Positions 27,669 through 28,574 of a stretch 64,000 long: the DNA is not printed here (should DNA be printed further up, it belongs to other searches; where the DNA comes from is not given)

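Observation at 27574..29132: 1.56-kb AT-rich islet with two small membrane-protein genes inserted between a core aminotransferase gene and tpx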

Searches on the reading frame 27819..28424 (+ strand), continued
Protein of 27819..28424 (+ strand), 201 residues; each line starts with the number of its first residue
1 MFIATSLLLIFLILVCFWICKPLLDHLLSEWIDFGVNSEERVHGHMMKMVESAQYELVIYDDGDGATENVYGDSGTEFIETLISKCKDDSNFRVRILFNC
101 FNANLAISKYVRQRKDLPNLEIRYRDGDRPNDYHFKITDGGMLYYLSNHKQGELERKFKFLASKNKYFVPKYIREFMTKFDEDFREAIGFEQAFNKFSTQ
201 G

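Call 69: find_encoding_contigs(protein=P0011, flank=5000, max_places=3)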
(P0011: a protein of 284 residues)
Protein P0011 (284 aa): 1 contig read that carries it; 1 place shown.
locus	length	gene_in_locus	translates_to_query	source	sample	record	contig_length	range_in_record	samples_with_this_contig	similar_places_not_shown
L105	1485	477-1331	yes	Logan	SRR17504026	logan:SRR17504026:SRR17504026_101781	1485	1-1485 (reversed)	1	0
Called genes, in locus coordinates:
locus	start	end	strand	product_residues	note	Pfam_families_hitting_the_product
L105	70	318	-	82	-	-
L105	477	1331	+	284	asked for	-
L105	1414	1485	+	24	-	?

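Call 71: search_dna_similar(query=P0040, collection=plasmids, mode=protein, max_evalue=0.01)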
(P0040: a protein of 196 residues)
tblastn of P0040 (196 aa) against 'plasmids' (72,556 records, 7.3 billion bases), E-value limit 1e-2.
No match.

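Call 72: search_dna_similar(query=P0040, collection=phages, mode=protein, max_evalue=0.01)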
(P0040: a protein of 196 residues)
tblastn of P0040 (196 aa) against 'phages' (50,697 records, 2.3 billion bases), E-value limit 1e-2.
No match.

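Call 82: search_protein_families(library=padloc, proteins=[L092:5517-6527:+, L092:6536-7357:+, P0040, P0016, L086:6582-6956:+, L003:8540-8971:+], max_evalue=0.01)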
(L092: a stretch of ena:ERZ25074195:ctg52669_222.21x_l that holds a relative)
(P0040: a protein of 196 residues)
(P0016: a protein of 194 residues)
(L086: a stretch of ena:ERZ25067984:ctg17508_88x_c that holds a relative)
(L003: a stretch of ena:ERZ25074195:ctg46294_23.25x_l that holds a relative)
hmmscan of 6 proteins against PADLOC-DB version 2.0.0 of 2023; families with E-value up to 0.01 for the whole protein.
L092:5517-6527:+ (337 aa): 127 families (the best 25 are shown)
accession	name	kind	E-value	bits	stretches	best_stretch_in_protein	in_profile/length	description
PDLC02981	AriAB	-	2.2e-23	80.8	2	217-330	264-382/694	-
PDLC04135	mad3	-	2.1e-20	71.6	1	6-327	1-329/374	mads_3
PDLC04164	AriA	-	4.1e-20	70.4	2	212-327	124-238/253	-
PDLC02980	AriA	-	4.6e-20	70.8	2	251-324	230-302/304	-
PDLC00289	PtuA1|PtuA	-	1e-18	65.6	2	250-322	219-289/404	AAA ATPase domain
PDLC02979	AriA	-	1.7e-18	65.6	2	220-323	261-371/373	-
PDLC00271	PtuA1|PtuA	-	5e-18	63.9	1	6-321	2-318/421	AAA ATPase domain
PDLC00278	PtuA1|PtuA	-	4.4e-16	57.2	2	173-323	167-329/436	AAA ATPase domain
PDLC02335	AbiLi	-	1.1e-14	52.3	1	7-326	50-242/326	AbiLi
PDLC02915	ATPase-Toprim_I-B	-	3.9e-14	50.4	2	201-329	185-303/623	-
PDLC02913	ATPase_I-A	-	7.7e-14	49.7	2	201-306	273-390/508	-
PDLC04175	HEC-01A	-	7.9e-14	49.5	2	255-325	245-312/363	-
PDLC00274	PtuA1|PtuA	-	1.8e-13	48.6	2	6-72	2-70/438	AAA ATPase domain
PDLC04235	PDC-M01A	-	2.5e-13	47.7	1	252-321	343-412/510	-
PDLC04182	HEC-01A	-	3.6e-13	47.3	2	6-63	3-58/406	-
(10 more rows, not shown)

L092:6536-7357:+ (274 aa): 2 families
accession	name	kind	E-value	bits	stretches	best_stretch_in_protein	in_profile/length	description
PDLC02983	AriB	-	0.00024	19.3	1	29-134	3-93/236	-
PDLC02981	AriAB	-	0.0014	15.4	1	66-133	454-523/694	-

P0040 (196 aa): 0 families

P0016 (194 aa): 0 families

L086:6582-6956:+ (125 aa): 0 families

L003:8540-8971:+ (144 aa): 0 families

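Call 85: search_protein_families(library=pfam, proteins=[L087:2156-2974:-, L087:3547-4557:+, L087:566-979:+, L086:3213-5147:+, L086:8875-9609:-, L086:9913-10539:+, L104:2159-2833:+], max_evalue=0.001)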
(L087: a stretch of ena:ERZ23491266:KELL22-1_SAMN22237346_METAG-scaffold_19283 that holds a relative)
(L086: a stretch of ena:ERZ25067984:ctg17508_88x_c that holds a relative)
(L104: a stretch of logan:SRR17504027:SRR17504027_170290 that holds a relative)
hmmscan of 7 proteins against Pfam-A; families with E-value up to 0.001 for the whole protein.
L087:2156-2974:- (272 aa): 0 families

L087:3547-4557:+ (337 aa): 0 families

L087:566-979:+ (138 aa): 0 families

L086:3213-5147:+ (645 aa): 0 families

L086:8875-9609:- (244 aa): 0 families

L086:9913-10539:+ (209 aa): 0 families

L104:2159-2833:+ (225 aa): 1 family
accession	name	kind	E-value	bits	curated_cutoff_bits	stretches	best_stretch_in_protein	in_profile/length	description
PF01420.25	Methylase_S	-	0.00073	20.2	22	1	120-219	3-111/168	Type I restriction modification DNA specificity domain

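Call 86: search_protein_families(library=padloc, proteins=[L087:2156-2974:-, L087:3547-4557:+, L087:566-979:+, L086:3213-5147:+, L086:8875-9609:-, L086:9913-10539:+, L104:2159-2833:+], max_evalue=0.001)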
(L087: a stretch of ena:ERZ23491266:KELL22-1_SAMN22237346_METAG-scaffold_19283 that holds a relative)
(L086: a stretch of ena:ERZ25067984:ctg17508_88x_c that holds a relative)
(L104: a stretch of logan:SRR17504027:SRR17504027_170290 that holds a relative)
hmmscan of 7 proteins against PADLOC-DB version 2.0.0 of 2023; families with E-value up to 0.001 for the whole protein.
L087:2156-2974:- (272 aa): 0 families

L087:3547-4557:+ (337 aa): 0 families

L087:566-979:+ (138 aa): 0 families

L086:3213-5147:+ (645 aa): 0 families

L086:8875-9609:- (244 aa): 0 families

L086:9913-10539:+ (209 aa): 0 families

L104:2159-2833:+ (225 aa): 7 families
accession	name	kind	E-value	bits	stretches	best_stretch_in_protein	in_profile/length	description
PDLC03025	MTase_I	-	3.8e-09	33.8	1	3-68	318-384/569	Type I methyltransferase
PDLC03021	MTase_I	-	6.6e-09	33.1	1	3-72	323-394/491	Type I methyltransferase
PDLC03068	Specificity_I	-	6.8e-09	33.3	1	117-220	221-325/403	Type I specificity subunit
PDLC03144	Specificity_I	-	1.5e-06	26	1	118-218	13-116/388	Type I specificity subunit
PDLC03111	Specificity_I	-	6.7e-06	24.1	1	118-220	13-120/207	Type I specificity subunit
PDLC03099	Specificity_I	-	0.0001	19.6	1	122-221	6-104/405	Type I specificity subunit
PDLC03063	Specificity_I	-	0.00055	17.2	1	122-194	5-75/369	Type I specificity subunit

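Call 93: fold_search(model_id=the predicted structure, library=viral)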
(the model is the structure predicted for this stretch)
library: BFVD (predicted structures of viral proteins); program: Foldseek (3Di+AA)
matches with E <= 10: 981; with E <= 0.001: 5
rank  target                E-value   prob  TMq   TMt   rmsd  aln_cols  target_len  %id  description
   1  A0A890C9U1            2.4e-06  1.00  0.48  0.44   4.7       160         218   12  Major envelope protein (Fragment) [Orf virus]
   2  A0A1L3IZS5            1.4e-05  1.00  0.47  0.36   4.8       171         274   15  (no name in the UniProt tables at hand)
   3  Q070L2                3.7e-05  1.00  0.51  0.30   5.2       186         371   16  Palmitylated EEV envelope lipase [Nile crocodilepox virus (isolate Crocodylus niloticus/Zimbabwe/Ume/2001)]
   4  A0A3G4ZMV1            1.5e-04  1.00  0.50  0.31   4.2       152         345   10  PLD phosphodiesterase domain-containing protein [Terrestrivirus sp.]
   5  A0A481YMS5            6.0e-04  1.00  0.41  0.29   5.9       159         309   12  PLD-like domain protein [Pithovirus LCDPAC01]
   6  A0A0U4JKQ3            1.7e-03  1.00  0.43  0.37   5.7       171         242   13  NucT-like nuclease [Arthrobacter phage Galaxy]
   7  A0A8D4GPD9            2.2e-02  0.47  0.24  0.22  11.2       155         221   17  (no name in the UniProt tables at hand)
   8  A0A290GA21            2.5e-02  0.98  0.31  0.46   4.1        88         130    8  CPXV061 protein [Cowpox virus]
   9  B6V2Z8                3.2e-02  0.13  0.19  0.21  17.6       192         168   10  Gp34.44 [Bacillus phage SP01]
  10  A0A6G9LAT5            5.7e-02  0.57  0.26  0.40   5.0        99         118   11  Putative serine/threonine protein phosphatase [Salmonella phage bux]
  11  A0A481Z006            6.1e-02  0.35  0.27  0.07  12.5       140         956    8  von willebrand factor type A domain protein [Marseillevirus LCMAC202]
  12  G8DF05                7.8e-02  0.35  0.24  0.13   8.2       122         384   16  (no name in the UniProt tables at hand)
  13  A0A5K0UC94            1.0e-01  0.54  0.27  0.12   5.0        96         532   12  Class I SAM-dependent methyltransferase [Yasminevirus sp. GU-2018]
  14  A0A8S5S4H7            1.4e-01  0.08  0.19  0.16  18.5       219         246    9  Response regulator [Siphoviridae sp. ctiV651]
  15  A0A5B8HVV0            1.7e-01  0.16  0.20  0.15  15.0       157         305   12  Uncharacterized protein [Mimiviridae sp. ChoanoV1]
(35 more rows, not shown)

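Call 95: find_encoding_contigs(protein=P0159, flank=3500, max_places=6)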
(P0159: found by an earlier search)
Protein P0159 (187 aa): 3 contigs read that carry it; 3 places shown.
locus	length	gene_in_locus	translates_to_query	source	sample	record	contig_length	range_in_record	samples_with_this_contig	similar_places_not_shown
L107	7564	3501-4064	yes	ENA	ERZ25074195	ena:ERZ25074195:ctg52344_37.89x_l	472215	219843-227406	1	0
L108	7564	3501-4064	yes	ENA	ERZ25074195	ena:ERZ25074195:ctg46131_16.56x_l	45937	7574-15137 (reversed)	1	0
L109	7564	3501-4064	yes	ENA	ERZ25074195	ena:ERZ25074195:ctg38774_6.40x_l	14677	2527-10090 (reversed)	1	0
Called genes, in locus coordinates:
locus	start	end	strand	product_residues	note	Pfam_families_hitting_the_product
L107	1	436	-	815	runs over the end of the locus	PF08335:GlnD_UR_UTase, PF27444:GlnD_3rd, PF01966:HD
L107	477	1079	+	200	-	PF02545:Maf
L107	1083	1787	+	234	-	PF03309:Pan_kinase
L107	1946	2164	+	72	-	PF00155:Aminotran_1_2 (weak)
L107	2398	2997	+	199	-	-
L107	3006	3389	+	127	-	-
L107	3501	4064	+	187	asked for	PF00578:AhpC-TSA, PF08534:Redoxin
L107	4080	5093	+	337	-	PF02463:SMC_N, PF13175:AAA_15 (weak), PF13476:AAA_23 (weak), PF00005:ABC_tran (faint), PF13304:AAA_21, PF13175:AAA_15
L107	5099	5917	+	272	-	-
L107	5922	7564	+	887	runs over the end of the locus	PF02739:5_3_exonuc_N, PF01367:5_3_exonuc, PF01612:DNA_pol_A_exo1, PF22619:DNA_polI_exo1, PF00476:DNA_pol_A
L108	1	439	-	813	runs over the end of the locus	PF08335:GlnD_UR_UTase, PF27444:GlnD_3rd, PF01966:HD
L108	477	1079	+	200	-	PF02545:Maf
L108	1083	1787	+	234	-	PF03309:Pan_kinase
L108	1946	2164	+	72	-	PF00155:Aminotran_1_2 (weak)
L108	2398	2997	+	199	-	-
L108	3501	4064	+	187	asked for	PF00578:AhpC-TSA, PF08534:Redoxin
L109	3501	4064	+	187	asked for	PF00578:AhpC-TSA, PF08534:Redoxin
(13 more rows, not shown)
